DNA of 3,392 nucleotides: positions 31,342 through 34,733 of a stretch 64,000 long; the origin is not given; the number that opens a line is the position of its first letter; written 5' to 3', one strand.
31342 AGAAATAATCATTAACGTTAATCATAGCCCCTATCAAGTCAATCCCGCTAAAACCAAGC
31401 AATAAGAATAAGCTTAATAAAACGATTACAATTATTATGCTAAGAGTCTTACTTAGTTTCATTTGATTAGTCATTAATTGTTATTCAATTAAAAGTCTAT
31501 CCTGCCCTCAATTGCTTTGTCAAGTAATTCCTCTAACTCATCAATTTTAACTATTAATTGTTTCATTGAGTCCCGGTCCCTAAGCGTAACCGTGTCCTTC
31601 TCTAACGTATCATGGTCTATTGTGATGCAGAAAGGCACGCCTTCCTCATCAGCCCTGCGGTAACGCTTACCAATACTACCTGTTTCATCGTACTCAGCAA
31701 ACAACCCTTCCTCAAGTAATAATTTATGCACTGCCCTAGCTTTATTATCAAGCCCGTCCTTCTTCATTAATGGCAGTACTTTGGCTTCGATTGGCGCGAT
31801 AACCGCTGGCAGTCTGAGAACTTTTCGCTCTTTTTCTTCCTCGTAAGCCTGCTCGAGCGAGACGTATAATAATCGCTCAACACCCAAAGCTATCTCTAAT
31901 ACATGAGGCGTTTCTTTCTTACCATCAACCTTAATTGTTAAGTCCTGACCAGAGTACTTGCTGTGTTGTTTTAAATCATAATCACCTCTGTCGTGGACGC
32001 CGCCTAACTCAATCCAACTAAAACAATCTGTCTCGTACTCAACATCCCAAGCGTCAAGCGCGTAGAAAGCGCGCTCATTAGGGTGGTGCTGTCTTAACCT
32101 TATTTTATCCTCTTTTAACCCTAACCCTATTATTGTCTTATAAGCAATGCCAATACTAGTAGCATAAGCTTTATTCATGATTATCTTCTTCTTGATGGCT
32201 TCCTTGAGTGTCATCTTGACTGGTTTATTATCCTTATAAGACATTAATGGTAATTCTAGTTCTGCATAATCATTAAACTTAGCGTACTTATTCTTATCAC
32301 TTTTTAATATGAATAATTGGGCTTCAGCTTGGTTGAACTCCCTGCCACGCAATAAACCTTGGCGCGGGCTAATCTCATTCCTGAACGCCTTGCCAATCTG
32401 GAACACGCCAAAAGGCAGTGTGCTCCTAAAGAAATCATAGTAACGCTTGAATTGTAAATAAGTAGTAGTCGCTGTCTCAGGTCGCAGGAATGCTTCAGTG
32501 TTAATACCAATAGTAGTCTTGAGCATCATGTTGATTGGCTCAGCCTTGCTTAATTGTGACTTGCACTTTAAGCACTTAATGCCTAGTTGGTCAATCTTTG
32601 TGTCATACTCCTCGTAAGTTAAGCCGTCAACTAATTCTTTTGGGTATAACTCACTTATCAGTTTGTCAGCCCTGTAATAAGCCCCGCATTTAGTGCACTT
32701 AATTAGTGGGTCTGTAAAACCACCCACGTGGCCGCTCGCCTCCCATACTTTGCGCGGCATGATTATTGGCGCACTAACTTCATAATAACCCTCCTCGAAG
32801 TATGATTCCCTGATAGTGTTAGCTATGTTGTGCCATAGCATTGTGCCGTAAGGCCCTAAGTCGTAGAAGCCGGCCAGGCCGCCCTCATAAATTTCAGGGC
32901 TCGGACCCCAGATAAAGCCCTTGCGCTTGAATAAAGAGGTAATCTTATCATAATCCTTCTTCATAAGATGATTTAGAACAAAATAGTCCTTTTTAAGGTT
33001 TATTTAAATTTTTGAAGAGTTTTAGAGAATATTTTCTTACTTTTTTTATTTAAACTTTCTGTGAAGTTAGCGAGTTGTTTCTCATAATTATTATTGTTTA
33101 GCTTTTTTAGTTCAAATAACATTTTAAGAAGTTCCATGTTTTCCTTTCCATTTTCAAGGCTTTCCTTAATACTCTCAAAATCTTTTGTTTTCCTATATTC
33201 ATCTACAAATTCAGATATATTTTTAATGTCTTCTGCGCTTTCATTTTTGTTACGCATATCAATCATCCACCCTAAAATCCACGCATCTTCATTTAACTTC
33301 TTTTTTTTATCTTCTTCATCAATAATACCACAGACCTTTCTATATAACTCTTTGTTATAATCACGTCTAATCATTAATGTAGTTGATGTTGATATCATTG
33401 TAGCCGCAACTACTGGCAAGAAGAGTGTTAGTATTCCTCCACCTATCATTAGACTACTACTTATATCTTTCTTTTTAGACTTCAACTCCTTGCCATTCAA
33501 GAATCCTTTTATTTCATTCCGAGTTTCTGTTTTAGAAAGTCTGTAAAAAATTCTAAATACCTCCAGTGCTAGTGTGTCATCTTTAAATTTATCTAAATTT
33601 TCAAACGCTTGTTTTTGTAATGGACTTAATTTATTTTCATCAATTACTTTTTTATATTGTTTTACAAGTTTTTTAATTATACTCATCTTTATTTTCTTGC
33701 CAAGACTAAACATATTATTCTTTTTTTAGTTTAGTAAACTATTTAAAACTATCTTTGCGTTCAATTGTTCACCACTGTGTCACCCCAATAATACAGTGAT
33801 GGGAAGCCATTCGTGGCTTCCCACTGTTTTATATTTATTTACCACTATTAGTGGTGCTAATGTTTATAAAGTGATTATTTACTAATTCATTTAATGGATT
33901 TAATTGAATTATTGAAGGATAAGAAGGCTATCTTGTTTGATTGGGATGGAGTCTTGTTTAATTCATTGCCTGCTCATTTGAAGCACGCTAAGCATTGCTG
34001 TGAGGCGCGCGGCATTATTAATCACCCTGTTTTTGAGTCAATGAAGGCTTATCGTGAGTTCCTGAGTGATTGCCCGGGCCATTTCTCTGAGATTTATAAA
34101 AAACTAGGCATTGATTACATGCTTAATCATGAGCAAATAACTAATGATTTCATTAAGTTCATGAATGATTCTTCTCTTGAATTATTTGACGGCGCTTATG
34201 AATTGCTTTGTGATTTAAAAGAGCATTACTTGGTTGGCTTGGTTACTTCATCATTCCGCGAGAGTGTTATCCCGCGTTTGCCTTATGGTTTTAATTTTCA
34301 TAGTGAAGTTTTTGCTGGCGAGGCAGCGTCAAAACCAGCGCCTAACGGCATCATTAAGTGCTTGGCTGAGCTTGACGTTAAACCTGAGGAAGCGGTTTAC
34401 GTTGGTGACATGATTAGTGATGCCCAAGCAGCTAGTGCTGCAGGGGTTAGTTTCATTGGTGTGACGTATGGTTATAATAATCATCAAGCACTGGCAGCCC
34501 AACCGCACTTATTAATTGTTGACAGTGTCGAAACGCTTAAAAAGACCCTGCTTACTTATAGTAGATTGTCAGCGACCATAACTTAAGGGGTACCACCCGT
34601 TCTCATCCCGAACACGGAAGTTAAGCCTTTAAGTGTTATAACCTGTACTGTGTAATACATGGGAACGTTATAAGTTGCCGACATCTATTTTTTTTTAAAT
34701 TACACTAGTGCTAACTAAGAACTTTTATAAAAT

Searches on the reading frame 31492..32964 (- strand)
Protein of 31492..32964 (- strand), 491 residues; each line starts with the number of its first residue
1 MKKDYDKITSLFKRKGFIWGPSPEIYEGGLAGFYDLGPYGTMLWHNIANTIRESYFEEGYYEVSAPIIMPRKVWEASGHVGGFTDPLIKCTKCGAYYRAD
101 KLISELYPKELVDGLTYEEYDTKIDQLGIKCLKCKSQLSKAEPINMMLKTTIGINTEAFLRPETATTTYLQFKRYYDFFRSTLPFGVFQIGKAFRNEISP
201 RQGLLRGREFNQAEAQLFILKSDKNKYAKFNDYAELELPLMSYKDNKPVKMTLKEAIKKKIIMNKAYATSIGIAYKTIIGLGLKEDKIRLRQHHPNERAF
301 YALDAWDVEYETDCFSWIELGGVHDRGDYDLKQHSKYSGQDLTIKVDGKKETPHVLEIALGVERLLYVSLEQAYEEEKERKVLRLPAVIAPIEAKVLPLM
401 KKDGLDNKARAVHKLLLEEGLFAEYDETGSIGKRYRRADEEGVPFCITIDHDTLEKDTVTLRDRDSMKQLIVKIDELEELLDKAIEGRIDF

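Call 53: search_protein_families(library=pfam, proteins=[window:31492-32964:-], max_evalue=0.0001)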
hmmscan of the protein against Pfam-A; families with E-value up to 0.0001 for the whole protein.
window:31492-32964:- (491 aa): 2 families
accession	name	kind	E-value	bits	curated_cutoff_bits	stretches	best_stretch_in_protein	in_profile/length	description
PF03129.25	HGTP_anticodon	-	1.8e-22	79.7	21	1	396-482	4-92/94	Anticodon binding domain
PF00587.30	tRNA-synt_2b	-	5.8e-14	53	29.3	1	156-372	9-178/179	tRNA synthetase class II core domain (G, H, P, S and T)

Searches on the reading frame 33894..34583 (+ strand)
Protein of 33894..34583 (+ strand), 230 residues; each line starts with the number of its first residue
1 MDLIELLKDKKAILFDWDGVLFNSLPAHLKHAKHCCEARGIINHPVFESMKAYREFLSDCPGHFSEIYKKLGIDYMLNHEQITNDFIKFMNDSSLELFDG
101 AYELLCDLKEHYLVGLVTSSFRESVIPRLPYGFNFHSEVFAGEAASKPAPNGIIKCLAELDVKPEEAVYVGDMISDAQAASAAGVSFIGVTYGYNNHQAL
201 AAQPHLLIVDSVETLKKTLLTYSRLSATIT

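Call 59: search_protein_families(library=pfam, proteins=[window:33894-34583:+], max_evalue=0.001)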
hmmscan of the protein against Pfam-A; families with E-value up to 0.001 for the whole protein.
window:33894-34583:+ (230 aa): 3 families
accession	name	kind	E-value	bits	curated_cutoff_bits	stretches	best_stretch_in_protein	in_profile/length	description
PF13419.12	HAD_2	-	5.4e-23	82.5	23.8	1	13-190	1-178/178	Haloacid dehalogenase-like hydrolase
PF00702.32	Hydrolase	-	1.1e-18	68.8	26.4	1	11-184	2-191/191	haloacid dehalogenase-like hydrolase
PF13242.12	Hydrolase_like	-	2.2e-09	37.5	22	1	146-214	3-74/75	HAD-hyrolase-like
